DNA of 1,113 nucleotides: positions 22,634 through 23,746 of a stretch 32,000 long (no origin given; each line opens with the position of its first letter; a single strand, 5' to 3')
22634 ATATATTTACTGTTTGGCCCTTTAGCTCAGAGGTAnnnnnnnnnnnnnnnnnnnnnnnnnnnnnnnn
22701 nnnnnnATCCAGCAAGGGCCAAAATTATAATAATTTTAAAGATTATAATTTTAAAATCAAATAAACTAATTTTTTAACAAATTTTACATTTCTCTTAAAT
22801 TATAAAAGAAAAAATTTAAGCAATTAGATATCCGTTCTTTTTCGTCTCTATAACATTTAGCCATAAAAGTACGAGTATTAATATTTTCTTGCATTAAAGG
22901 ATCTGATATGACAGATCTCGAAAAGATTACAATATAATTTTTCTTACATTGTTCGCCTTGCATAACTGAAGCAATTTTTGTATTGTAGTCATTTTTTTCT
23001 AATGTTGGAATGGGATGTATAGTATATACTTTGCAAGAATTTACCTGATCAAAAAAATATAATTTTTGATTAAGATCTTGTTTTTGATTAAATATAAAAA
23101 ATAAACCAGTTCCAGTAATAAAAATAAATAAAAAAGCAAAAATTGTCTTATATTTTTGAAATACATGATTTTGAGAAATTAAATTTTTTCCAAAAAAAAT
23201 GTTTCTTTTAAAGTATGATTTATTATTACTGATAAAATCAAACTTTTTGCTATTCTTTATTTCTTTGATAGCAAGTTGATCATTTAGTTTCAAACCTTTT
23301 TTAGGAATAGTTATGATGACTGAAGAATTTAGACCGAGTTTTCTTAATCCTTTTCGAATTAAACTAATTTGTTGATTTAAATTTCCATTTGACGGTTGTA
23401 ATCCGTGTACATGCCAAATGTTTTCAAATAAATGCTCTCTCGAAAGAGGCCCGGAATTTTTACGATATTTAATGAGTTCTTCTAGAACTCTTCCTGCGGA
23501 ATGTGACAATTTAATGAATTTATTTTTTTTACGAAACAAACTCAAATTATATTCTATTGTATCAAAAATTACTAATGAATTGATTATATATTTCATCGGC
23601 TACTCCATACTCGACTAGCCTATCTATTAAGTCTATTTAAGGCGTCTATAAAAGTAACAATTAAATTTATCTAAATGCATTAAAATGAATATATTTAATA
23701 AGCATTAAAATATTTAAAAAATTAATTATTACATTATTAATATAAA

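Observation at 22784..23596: Orphan ToxR/CadC-type membrane-bound one-component regulator in an otherwise pure housekeeping, reduced genome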

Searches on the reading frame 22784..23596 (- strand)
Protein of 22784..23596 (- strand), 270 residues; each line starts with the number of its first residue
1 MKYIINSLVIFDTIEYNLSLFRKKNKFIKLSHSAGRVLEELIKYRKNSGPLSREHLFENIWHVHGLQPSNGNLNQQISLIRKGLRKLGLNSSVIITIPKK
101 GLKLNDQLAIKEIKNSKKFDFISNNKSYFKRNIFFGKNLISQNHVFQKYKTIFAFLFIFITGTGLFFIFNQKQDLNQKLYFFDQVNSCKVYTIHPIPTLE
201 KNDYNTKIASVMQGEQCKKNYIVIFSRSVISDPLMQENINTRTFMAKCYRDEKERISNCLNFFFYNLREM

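Call 4: search_protein_families(library=pfam, proteins=[window:22784-23596:-], max_evalue=10)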
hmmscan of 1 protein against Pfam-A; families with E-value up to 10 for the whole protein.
window:22784-23596:- (270 aa): 2 families
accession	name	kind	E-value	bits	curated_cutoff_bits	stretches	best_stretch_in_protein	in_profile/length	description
PF00486.34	Trans_reg_C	-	2e-06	28.2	26.2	1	28-102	4-75/77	Transcriptional regulatory protein, C terminal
PF14055.11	NVEALA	-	0.082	13.1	27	1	149-176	4-31/62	NVEALA protein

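Call 5: search_protein_families(library=ncbifam, proteins=[window:22784-23596:-], max_evalue=10)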
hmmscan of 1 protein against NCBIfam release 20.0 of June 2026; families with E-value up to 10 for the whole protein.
window:22784-23596:- (270 aa): 1 family
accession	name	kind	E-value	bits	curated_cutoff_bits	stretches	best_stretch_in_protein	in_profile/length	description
NF007540.1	PRK10153.1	equivalog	8.4e-05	21.6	400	1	51-131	48-127/516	lysine decarboxylation/transport transcriptional activator CadC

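Call 7: find_homologous_proteins(query=window:22784-23596:-, max_evalue=0.001)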
Query window:22784-23596:- (270 aa): 53 proteins with E <= 0.001 among 399 candidates.
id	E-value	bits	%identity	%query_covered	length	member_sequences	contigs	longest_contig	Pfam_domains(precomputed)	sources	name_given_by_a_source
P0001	1.7e-161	554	93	100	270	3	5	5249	PF00486.35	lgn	-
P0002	2.9e-148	510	85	100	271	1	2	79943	PF00486.35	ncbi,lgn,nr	ncbi:MAG: winged helix-turn-helix domain-containing protein [Wigglesworthia glossinidia]|nr:winged h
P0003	1.0e-94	335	62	98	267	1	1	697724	-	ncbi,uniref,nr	ncbi:yqeI [Wigglesworthia glossinidia endosymbiont of Glossina brevipalpis]|uniref:YqeI protein n=1 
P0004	3.9e-84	300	54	100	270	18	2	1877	PF00486.35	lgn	-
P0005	1.2e-81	292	52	100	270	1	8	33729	PF00486.35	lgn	-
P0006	2.3e-70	255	49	100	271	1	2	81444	PF00486.35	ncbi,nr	ncbi:MAG: putative transcriptional regulator YqeI [Sodalis sp. Psp]|nr:putative transcriptional regu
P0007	1.9e-57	213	40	99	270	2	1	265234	PF00486.35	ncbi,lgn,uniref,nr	ncbi:winged helix-turn-helix domain-containing protein [Biostraticola tofi]|uniref:DNA-binding winge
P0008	9.6e-57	211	41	99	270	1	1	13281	PF00486.35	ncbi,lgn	-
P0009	1.2e-56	210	43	100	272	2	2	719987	PF00486.35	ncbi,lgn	-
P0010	1.9e-55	206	42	100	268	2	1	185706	PF00486.35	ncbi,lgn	-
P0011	1.5e-54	203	42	99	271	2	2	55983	PF00486.35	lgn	-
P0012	2.1e-54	203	41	100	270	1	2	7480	PF00486.35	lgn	-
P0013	1.4e-53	200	40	100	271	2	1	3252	PF00486.35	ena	-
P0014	1.6e-53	200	42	99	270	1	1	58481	-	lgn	-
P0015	1.9e-53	200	42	99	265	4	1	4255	PF00486.35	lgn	-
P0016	1.6e-52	197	41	100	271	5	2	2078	PF00486.35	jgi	-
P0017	4.6e-52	195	42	99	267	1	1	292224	PF00486.35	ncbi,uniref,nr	ncbi:winged helix-turn-helix domain-containing protein [Acerihabitans arboris]|uniref:OmpR/PhoB-type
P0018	4.0e-50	189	56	42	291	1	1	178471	PF00486.35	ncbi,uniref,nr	ncbi:winged helix-turn-helix domain-containing protein [Martelella alba]|uniref:OmpR/PhoB-type domai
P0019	7.4e-50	188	48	79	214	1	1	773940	PF00486.35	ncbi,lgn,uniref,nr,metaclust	ncbi:winged helix-turn-helix domain-containing protein [Blochmannia endosymbiont of Camponotus (Colo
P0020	4.9e-49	185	40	99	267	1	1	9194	PF00486.35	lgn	-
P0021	6.5e-45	172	46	75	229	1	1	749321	PF00486.35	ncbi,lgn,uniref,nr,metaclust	ncbi:winged helix-turn-helix domain-containing protein [Blochmannia endosymbiont of Polyrhachis (Hed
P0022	1.4e-44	171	46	76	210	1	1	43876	PF00486.35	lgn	-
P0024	3.9e-43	166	43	78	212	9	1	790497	PF00486.35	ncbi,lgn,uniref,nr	ncbi:winged helix-turn-helix domain-containing protein [Blochmannia endosymbiont of Camponotus sp.]|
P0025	5.3e-43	165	46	76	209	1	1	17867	PF00486.35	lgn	-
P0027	7.3e-43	165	46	79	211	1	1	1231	PF00486.35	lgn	-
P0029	2.0e-42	164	46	76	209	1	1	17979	PF00486.35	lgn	-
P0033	5.9e-42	162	50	69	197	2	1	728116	PF00486.35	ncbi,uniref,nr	ncbi:winged helix-turn-helix domain-containing protein [Blochmannia endosymbiont of Colobopsis nippo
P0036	1.8e-41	160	44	74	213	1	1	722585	PF00486.35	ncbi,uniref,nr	ncbi:conserved hypothetical protein [Candidatus Blochmanniella vafra str. BVAF]|uniref:OmpR/PhoB-typ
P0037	3.0e-41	160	43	75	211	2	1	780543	PF00486.35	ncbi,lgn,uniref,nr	ncbi:transcriptional regulator [Blochmannia endosymbiont of Camponotus sp.]|uniref:winged helix-turn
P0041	8.8e-41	158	44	76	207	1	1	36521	PF00486.35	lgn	-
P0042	7.7e-40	155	45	77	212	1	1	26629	PF00486.35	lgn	-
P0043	1.1e-39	155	44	70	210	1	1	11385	PF00486.35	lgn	-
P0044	1.6e-39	154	67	42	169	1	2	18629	PF00486.35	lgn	-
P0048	1.6e-38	151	44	76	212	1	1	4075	PF00486.35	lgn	-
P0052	1.1e-36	145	42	76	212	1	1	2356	PF00486.35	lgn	-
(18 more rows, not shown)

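Call 10: find_encoding_contigs(protein=P0003, flank=6000, max_places=2)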
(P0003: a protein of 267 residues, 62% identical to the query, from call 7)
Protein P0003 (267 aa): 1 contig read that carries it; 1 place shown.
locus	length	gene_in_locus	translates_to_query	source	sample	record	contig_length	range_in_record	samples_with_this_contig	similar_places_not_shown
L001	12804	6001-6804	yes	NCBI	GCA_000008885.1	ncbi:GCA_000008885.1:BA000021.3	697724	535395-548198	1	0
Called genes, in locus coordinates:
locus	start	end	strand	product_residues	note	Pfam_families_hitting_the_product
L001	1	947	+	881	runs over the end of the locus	PF00133:tRNA-synt_1, PF09334:tRNA-synt_1g (faint), PF13603:tRNA-synt_1_2, PF08264:Anticodon_1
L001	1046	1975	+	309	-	PF02729:OTCace_N, PF00185:OTCace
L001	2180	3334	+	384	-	PF00383:dCMP_cyt_deam_1, PF14437:MafB19-deam, PF01872:RibD_C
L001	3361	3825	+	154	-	PF00885:DMRL_synthase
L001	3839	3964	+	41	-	-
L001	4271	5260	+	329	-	PF00586:AIRS, PF02769:AIRS_C (weak)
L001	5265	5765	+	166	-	PF04608:PgpA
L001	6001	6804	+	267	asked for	-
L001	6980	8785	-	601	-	PF03979:Sigma70_r1_1, PF00140:Sigma70_r1_2, PF04546:Sigma70_ner, PF04542:Sigma70_r2, PF04539:Sigma70_r3, PF04545:Sigma70_r4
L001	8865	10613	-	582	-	PF01807:Zn_ribbon_DnaG, PF08275:DNAG_N, PF01751:Toprim, PF13155:Toprim_2, PF13662:Toprim_4, PF10410:DnaB_bind, PF08278:DnaG_DnaB_bind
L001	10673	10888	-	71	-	PF01165:Ribosomal_S21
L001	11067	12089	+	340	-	PF00814:TsaD, PF22521:HypF_C_2 (weak)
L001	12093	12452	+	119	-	PF02152:FolB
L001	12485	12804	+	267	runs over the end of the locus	PF02673:BacA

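Call 11: find_encoding_contigs(protein=P0007, flank=8000, max_places=2)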
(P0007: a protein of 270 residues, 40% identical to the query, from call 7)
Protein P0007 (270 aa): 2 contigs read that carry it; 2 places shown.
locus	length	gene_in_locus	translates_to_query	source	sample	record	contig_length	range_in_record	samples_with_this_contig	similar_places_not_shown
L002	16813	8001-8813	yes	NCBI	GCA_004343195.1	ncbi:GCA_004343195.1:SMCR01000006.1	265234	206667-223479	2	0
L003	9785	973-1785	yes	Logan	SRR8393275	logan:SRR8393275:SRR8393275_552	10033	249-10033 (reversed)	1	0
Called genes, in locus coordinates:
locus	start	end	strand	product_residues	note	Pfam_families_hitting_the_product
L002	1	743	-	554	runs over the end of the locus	PF08019:EptA_B_N, PF00884:Sulfatase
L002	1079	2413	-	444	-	PF00860:Xan_ur_permease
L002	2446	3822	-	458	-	PF01979:Amidohydro_1, PF07969:Amidohydro_3 (weak)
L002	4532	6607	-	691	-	PF07715:Plug, PF00593:TonB_dep_Rec_b-barrel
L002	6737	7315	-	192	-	PF11162:DUF2946 (weak)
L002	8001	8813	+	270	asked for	PF00486:Trans_reg_C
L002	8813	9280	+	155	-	PF15941:FidL_like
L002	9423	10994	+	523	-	PF02743:dCache_1, PF22588:dCache_1_like, PF00990:GGDEF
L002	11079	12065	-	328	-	PF08240:ADH_N, PF00107:ADH_zinc_N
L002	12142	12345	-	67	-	-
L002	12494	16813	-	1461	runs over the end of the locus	-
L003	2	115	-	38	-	?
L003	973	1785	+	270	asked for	PF00486:Trans_reg_C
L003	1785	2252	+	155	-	PF15941:FidL_like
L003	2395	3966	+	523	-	PF02743:dCache_1, PF22588:dCache_1_like, PF00990:GGDEF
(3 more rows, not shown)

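Call 12: find_encoding_contigs(protein=P0019, flank=6000, max_places=2)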
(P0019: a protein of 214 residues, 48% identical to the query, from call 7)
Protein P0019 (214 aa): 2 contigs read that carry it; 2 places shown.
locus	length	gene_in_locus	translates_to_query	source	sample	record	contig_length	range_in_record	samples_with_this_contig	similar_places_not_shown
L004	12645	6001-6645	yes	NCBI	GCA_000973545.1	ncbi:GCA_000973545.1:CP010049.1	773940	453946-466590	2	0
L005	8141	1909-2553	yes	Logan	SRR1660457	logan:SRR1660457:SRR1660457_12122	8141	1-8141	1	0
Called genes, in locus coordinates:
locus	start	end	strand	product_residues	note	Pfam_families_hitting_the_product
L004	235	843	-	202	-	PF03548:LolA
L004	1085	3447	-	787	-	PF13491:FtsK_4TM, PF17854:FtsK_alpha, PF01580:FtsK_SpoIIIE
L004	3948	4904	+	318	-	PF00890:FAD_binding_2 (faint), PF01134:GIDA (faint), PF03486:HI0933_like (faint), PF07992:Pyr_redox_2, PF13738:Pyr_redox_3, PF00070:Pyr_redox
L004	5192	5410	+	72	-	PF01176:eIF-1a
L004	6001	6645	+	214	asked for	PF00486:Trans_reg_C (weak)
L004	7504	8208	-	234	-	PF01464:SLT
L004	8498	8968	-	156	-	PF01325:Fe_dep_repress, PF13545:HTH_Crp_2 (weak), PF01047:MarR (weak), PF02742:Fe_dep_repr_C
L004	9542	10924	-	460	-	PF00206:Lyase_1, PF08328:ASL_C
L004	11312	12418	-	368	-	PF02540:NAD_synthase (faint), PF02568:ThiI (faint), PF03054:tRNA_Me_trans, PF20259:tRNA_Me_trans_M, PF20258:tRNA_Me_trans_C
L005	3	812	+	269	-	?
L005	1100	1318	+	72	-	PF01176:eIF-1a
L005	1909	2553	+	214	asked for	PF00486:Trans_reg_C (weak)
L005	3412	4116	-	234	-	PF01464:SLT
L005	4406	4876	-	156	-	PF01325:Fe_dep_repress, PF13545:HTH_Crp_2 (weak), PF01047:MarR (weak), PF02742:Fe_dep_repr_C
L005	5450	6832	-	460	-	PF00206:Lyase_1, PF08328:ASL_C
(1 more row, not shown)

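Call 13: find_encoding_contigs(protein=P0006, flank=6000, max_places=2)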
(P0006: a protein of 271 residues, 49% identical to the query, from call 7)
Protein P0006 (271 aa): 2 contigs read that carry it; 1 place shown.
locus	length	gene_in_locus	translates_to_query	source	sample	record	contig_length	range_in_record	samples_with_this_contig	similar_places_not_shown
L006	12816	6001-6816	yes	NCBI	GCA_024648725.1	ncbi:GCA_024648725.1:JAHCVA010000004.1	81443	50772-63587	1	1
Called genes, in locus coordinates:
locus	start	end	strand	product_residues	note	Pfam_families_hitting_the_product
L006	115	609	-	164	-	PF13404:HTH_AsnC-type, PF13412:HTH_24, PF01037:AsnC_trans_reg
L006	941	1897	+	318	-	PF01134:GIDA (faint), PF03486:HI0933_like (faint), PF07992:Pyr_redox_2, PF13738:Pyr_redox_3, PF00070:Pyr_redox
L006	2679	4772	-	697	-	PF07715:Plug, PF00593:TonB_dep_Rec_b-barrel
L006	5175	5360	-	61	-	-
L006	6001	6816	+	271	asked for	PF00486:Trans_reg_C (weak)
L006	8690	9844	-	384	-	PF00438:S-AdoMet_synt_N, PF02772:S-AdoMet_synt_M, PF02773:S-AdoMet_synt_C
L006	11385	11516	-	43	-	-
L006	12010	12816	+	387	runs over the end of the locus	PF00162:PGK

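Call 14: find_encoding_contigs(protein=P0002, flank=6000, max_places=2)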
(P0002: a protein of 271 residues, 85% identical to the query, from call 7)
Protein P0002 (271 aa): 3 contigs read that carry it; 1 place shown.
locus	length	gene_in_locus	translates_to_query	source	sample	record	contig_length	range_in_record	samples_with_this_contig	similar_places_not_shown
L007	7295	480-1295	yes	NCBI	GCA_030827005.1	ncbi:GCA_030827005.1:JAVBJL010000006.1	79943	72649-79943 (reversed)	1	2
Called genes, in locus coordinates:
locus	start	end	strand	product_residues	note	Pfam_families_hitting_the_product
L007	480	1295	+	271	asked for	PF00486:Trans_reg_C (weak)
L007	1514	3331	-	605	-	PF03979:Sigma70_r1_1, PF00140:Sigma70_r1_2, PF04546:Sigma70_ner, PF04542:Sigma70_r2, PF04539:Sigma70_r3, PF04545:Sigma70_r4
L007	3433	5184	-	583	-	PF01807:Zn_ribbon_DnaG, PF08275:DNAG_N, PF01751:Toprim, PF13155:Toprim_2, PF13662:Toprim_4, PF10410:DnaB_bind, PF08278:DnaG_DnaB_bind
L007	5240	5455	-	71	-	PF01165:Ribosomal_S21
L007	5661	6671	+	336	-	PF00814:TsaD, PF22521:HypF_C_2 (faint)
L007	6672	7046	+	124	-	PF02152:FolB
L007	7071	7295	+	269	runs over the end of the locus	PF02673:BacA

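Call 27: find_encoding_contigs(protein=P0005, flank=6000, max_places=3)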
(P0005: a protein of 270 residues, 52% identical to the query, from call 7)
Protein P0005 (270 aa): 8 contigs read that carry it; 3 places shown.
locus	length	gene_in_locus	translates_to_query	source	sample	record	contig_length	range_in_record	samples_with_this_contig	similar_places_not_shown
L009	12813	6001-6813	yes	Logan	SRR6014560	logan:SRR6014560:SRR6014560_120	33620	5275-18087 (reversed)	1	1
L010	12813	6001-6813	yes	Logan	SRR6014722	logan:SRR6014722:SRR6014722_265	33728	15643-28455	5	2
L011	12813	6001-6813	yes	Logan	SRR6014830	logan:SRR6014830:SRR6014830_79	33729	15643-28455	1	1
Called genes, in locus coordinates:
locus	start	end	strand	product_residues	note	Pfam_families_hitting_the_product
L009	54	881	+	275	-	PF01032:FecCD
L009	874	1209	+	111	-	PF00005:ABC_tran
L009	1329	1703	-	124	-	PF00106:adh_short, PF08659:KR, PF13561:adh_short_C2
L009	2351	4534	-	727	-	PF07715:Plug, PF00593:TonB_dep_Rec_b-barrel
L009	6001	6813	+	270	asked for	PF00486:Trans_reg_C (weak)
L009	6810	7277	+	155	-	PF15941:FidL_like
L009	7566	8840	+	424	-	PF02743:dCache_1, PF22588:dCache_1_like (weak), PF00990:GGDEF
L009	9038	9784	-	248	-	PF00107:ADH_zinc_N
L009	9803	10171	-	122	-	PF08240:ADH_N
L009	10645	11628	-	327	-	PF08240:ADH_N, PF00107:ADH_zinc_N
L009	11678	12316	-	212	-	PF00440:TetR_N, PF16925:TetR_C_13, PF21993:TetR_C_13_2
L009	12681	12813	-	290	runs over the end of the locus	PF25917:BSH_RND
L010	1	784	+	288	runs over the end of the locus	PF01032:FecCD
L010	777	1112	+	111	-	PF00005:ABC_tran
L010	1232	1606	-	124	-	PF00106:adh_short, PF08659:KR, PF13561:adh_short_C2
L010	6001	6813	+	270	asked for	PF00486:Trans_reg_C (weak)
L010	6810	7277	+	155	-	PF15941:FidL_like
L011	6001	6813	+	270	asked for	PF00486:Trans_reg_C (weak)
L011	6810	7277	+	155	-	PF15941:FidL_like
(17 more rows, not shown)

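Call 28: find_encoding_contigs(protein=P0001, flank=5000, max_places=3)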
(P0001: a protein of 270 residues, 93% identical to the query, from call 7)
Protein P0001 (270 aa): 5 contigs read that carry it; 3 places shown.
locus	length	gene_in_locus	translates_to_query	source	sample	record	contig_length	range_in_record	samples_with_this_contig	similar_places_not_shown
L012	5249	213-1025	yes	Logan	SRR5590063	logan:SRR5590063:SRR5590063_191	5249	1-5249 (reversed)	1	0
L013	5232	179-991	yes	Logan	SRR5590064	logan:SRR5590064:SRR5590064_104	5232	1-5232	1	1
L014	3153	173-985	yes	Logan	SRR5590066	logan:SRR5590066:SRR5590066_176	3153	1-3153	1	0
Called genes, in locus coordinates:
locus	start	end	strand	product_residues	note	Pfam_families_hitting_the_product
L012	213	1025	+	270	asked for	PF00486:Trans_reg_C (weak)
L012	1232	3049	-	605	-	PF03979:Sigma70_r1_1, PF00140:Sigma70_r1_2, PF04546:Sigma70_ner, PF04542:Sigma70_r2, PF04539:Sigma70_r3, PF04545:Sigma70_r4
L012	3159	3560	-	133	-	PF08278:DnaG_DnaB_bind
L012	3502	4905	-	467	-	PF01807:Zn_ribbon_DnaG, PF08275:DNAG_N, PF01751:Toprim, PF13155:Toprim_2, PF13662:Toprim_4, PF10410:DnaB_bind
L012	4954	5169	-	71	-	PF01165:Ribosomal_S21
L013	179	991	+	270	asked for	PF00486:Trans_reg_C (weak)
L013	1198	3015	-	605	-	PF03979:Sigma70_r1_1, PF00140:Sigma70_r1_2, PF04546:Sigma70_ner, PF04542:Sigma70_r2, PF04539:Sigma70_r3, PF04545:Sigma70_r4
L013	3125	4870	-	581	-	PF01807:Zn_ribbon_DnaG, PF08275:DNAG_N, PF01751:Toprim, PF13155:Toprim_2, PF13662:Toprim_4, PF10410:DnaB_bind, PF08278:DnaG_DnaB_bind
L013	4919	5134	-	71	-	PF01165:Ribosomal_S21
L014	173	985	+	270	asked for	PF00486:Trans_reg_C (weak)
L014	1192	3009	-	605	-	PF03979:Sigma70_r1_1, PF00140:Sigma70_r1_2, PF04546:Sigma70_ner, PF04542:Sigma70_r2, PF04539:Sigma70_r3, PF04545:Sigma70_r4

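Call 29: find_encoding_contigs(protein=P0009, flank=6000, max_places=2)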
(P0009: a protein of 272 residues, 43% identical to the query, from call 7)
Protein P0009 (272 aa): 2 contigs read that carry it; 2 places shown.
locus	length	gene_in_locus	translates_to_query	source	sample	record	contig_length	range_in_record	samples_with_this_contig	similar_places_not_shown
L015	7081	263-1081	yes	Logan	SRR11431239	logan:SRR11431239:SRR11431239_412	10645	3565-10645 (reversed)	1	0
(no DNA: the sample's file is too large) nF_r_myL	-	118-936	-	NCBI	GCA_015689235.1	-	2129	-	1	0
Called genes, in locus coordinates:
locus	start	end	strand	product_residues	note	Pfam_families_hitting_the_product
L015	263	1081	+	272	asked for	PF00486:Trans_reg_C (faint)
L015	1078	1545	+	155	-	PF15941:FidL_like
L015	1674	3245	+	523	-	PF02743:dCache_1, PF22588:dCache_1_like, PF00990:GGDEF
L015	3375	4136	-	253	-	PF00174:Oxidored_molyb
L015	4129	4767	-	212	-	PF01292:Ni_hydr_CYTB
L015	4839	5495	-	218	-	-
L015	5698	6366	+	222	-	PF00072:Response_reg, PF00486:Trans_reg_C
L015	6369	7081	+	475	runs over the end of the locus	PF00672:HAMP (weak), PF26769:HAMP_PhoQ (weak), PF00512:HisKA, PF02518:HATPase_c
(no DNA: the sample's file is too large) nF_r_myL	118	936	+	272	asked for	PF00486:Trans_reg_C (faint)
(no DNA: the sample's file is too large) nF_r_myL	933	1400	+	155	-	PF15941:FidL_like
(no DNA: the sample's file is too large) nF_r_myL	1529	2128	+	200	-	?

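Call 33: predict_structure(alignment_id=A2)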
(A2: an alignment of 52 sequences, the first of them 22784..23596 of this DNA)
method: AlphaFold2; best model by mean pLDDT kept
length: 270 residues; sequences in the alignment: 52
mean_pLDDT: 81.1   pTM: 0.46
mean pLDDT of the five models: 81.1, 80.7, 80.5, 80.2, 79.0
residues with pLDDT >= 90: 125; 70-90: 84; 50-70: 34; < 50: 27
segments of 3 or more residues with pLDDT < 50: 116-139
pLDDT, mean of each block of 10 residues (from residue 1): 94 95 87 95 88 94 89 93 94 90 94 62 36 41 66 91 85 68 92 88 88 87 82 57 82 90 62
secondary structure, 60 per line:
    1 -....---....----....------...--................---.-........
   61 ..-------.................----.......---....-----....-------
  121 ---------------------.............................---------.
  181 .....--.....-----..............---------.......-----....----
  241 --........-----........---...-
elements in order: E2-5 E9-12 E17-20 E27-29 H32-47 H53-62 H70-86 E94-97 E101-104 E110-113 H142-170 E180-185 E188-192 H198-211 E221-227 H233-236 E243-250 E256-263
